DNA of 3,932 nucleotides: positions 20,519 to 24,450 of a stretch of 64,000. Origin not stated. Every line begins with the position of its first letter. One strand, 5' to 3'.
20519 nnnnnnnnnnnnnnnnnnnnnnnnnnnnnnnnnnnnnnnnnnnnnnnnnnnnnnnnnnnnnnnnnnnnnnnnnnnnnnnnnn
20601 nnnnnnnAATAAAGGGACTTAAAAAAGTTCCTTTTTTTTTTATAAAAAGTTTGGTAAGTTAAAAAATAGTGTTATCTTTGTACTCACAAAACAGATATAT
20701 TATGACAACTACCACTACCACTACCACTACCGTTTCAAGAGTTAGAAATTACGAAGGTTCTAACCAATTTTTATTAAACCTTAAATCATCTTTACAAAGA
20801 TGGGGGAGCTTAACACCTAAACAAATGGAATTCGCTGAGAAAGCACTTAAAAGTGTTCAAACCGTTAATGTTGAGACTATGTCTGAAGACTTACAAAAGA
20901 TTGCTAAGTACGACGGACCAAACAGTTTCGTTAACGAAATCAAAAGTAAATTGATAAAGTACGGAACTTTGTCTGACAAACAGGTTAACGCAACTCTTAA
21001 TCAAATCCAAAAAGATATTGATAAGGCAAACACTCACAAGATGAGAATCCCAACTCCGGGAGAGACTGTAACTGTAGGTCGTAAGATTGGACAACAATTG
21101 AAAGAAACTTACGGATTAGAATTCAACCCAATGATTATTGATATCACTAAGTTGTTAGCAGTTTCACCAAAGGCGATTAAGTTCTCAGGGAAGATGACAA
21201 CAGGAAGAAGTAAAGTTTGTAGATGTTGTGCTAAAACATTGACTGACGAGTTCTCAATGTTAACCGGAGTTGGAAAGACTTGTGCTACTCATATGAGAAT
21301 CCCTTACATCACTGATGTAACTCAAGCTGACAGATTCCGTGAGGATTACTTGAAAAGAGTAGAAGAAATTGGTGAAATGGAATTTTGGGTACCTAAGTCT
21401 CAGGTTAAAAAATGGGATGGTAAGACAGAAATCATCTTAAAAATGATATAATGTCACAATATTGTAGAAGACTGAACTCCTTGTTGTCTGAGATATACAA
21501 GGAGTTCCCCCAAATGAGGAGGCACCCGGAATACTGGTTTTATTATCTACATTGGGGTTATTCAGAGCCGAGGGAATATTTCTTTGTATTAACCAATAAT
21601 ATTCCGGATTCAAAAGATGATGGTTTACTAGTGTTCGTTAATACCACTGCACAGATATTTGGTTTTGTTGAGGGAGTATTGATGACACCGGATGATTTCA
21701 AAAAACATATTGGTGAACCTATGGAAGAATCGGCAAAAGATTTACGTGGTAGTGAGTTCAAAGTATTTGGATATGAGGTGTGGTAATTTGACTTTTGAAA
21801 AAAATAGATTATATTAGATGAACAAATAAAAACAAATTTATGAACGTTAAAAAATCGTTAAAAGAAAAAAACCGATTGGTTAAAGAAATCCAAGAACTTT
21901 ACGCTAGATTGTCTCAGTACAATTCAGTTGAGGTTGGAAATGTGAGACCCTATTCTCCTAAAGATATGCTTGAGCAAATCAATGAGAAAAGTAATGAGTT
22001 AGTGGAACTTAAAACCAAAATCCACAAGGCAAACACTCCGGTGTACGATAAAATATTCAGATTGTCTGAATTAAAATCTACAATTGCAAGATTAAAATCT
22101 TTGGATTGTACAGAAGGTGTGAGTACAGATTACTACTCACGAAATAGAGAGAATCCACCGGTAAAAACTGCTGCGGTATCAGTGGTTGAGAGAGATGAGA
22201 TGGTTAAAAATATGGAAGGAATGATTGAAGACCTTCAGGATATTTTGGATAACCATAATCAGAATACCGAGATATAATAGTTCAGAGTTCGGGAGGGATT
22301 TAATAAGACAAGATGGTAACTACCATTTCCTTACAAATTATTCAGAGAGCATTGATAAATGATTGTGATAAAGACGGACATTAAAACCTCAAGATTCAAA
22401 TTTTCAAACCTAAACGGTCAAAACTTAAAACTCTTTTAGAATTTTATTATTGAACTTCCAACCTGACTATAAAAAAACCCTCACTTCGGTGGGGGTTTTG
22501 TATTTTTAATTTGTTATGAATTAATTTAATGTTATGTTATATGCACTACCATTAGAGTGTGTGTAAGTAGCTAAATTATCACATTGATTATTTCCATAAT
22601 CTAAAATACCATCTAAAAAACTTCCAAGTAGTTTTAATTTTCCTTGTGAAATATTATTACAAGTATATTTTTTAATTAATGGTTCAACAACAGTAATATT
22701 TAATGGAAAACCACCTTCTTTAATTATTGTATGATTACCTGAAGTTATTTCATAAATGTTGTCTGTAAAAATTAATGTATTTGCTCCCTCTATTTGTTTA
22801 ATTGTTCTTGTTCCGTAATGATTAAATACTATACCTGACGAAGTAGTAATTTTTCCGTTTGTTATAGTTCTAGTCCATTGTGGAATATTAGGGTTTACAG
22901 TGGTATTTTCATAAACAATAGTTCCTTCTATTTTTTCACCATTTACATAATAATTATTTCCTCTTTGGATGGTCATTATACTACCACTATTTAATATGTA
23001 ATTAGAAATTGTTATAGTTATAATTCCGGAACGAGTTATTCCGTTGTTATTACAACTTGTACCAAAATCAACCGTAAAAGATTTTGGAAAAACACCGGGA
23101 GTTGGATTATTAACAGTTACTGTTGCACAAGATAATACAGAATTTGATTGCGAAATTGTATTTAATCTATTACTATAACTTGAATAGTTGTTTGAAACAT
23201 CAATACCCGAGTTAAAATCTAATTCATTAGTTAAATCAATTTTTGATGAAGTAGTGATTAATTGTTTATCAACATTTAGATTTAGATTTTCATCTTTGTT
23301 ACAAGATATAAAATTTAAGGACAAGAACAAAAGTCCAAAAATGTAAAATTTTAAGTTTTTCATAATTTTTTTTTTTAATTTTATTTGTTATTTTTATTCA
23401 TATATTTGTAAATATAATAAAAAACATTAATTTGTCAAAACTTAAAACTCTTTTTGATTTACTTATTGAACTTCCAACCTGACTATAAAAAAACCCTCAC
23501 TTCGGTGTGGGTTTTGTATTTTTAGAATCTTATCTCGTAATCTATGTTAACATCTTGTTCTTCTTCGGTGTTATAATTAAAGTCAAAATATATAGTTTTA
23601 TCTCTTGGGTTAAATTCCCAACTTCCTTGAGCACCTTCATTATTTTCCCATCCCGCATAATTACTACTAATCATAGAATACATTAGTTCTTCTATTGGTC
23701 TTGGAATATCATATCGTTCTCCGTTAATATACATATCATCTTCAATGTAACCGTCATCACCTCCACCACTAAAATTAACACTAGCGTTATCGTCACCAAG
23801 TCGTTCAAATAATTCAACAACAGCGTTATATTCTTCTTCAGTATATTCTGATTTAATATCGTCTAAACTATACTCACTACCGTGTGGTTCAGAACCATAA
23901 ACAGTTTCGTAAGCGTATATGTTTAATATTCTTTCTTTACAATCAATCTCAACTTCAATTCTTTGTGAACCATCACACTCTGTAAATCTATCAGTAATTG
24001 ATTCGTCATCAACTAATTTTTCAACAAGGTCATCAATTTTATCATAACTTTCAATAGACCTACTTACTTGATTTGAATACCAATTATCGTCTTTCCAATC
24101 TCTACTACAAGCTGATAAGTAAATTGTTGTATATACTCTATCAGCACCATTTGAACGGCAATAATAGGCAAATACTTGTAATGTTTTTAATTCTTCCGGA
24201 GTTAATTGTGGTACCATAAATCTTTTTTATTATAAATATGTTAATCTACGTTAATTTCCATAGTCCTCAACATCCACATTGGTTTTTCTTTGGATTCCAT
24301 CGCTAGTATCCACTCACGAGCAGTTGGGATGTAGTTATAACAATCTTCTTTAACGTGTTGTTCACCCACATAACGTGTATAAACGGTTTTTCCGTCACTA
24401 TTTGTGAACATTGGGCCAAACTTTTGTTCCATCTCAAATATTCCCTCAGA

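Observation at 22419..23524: Moron-like cassette: minus-strand lipoprotein gene bracketed by two roughly 90-bp direct repeats that each contain a bidirectional terminator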

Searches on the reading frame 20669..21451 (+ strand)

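Call 12: search_protein_families(library=pfam, proteins=[window:20669-21451:+], max_evalue=0.1)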
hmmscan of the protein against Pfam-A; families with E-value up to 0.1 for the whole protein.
window:20669-21451:+ (260 aa): 1 family
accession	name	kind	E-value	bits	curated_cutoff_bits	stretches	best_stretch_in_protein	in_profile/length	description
PF19474.4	DUF6011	-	1.5e-06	28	26.6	1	179-210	6-37/37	Family of unknown function (DUF6011)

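Call 13: search_protein_families(library=phrogs, proteins=[window:20669-21451:+], max_evalue=0.01)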
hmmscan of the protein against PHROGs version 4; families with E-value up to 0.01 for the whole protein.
window:20669-21451:+ (260 aa): 2 families
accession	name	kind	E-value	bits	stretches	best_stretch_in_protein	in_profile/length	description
phrog_4046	-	unknown function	1.1e-10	42.5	1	30-69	125-164/301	-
phrog_636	-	unknown function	0.0054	18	1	183-209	206-232/254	-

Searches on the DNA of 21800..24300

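Call 19: search_rna_families(source=window, start=21800, end=24300, threshold=evalue, max_evalue=10)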
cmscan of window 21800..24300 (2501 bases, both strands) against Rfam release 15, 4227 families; matches with E-value up to 10: 13.
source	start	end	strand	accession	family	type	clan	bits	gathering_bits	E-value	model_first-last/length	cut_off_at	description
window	22469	22536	-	RF01859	Phe_leader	Cis-reg; leader;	-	27.7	55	0.075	1-125/125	no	Phenylalanine leader peptide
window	23487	23557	-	RF00512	Leu_leader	Cis-reg; leader;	-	26.3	50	0.013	1-148/148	no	Leucine operon leader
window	22471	22611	-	RF00512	Leu_leader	Cis-reg; leader;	-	26.3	50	0.013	1-148/148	no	Leucine operon leader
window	23986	24048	-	RF01159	snoU18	Gene; snRNA; snoRNA; CD-box;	CL00047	25.7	47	0.45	1-71/71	no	Small nucleolar RNA U18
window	22417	22500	+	RF01400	istR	Gene; antitoxin;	-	23.6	45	0.065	1-130/130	no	istR Hfq binding RNA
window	22415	22507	+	RF01772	rnk_pseudo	Cis-reg; leader;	-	23.2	55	0.54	1-108/108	no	Pseudomonas rnk leader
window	22446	22516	+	RF02621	BSnc120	Gene; sRNA;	-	22.1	114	0.079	1-88/88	no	Brucella sRNA 120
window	23485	23566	-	RF01859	Phe_leader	Cis-reg; leader;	-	21.9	55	1.4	1-125/125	no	Phenylalanine leader peptide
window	22474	22535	-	RF02844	RefA9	Gene; antisense;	-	20.9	49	4.4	1-64/64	no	Enterococcus sRNA A9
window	22466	22525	-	RF02063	STnc350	Gene; sRNA;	-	18.9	60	3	1-68/68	no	Salmonella enterica sRNA STnc350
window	23467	23523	+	RF01772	rnk_pseudo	Cis-reg; leader;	-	18.9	55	5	1-108/108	no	Pseudomonas rnk leader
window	22420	22445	+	RF00066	U7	Gene; snRNA;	-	17.2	34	1.4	1-62/62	no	U7 small nuclear RNA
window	22469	22557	-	RF00513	Trp_leader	Cis-reg; leader;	-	16.2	41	7.7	1-100/100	no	Tryptophan operon leader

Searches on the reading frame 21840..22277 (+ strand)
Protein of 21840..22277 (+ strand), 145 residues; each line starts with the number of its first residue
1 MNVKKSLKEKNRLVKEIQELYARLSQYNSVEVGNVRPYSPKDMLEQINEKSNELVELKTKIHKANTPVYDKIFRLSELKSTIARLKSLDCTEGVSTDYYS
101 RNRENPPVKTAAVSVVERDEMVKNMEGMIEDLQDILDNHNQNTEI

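Call 12: search_protein_families(library=pfam, proteins=[window:21840-22277:+], max_evalue=0.1)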
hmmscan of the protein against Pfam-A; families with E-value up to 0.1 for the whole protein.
window:21840-22277:+ (145 aa): 5 families
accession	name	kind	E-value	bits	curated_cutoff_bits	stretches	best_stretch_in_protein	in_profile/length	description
PF20935.2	DUF6847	-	4.7e-06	27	27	1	11-101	2-90/141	Family of unknown function (DUF6847)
PF00831.28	Ribosomal_L29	-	0.0047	17.3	24.5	1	36-86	4-51/57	Ribosomal L29 protein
PF24615.2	Spectrin_Anc-1_2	-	0.061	14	28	0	16-71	15-72/105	Nuclear anchorage protein 1, spectrin repeat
PF18732.6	HEPN_AbiA_CTD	-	0.077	13.4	27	0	60-141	52-129/132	HEPN like, Abia C-terminal domain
PF25464.1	DUF7900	-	0.098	13.7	27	1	4-92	7-92/97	Domain of unknown function (DUF7900)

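Call 13: search_protein_families(library=phrogs, proteins=[window:21840-22277:+], max_evalue=0.01)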
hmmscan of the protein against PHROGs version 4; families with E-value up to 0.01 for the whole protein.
window:21840-22277:+ (145 aa): 1 family
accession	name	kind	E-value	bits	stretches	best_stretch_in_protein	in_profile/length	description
phrog_31998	-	unknown function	0.00042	21.9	0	49-85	15-51/101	-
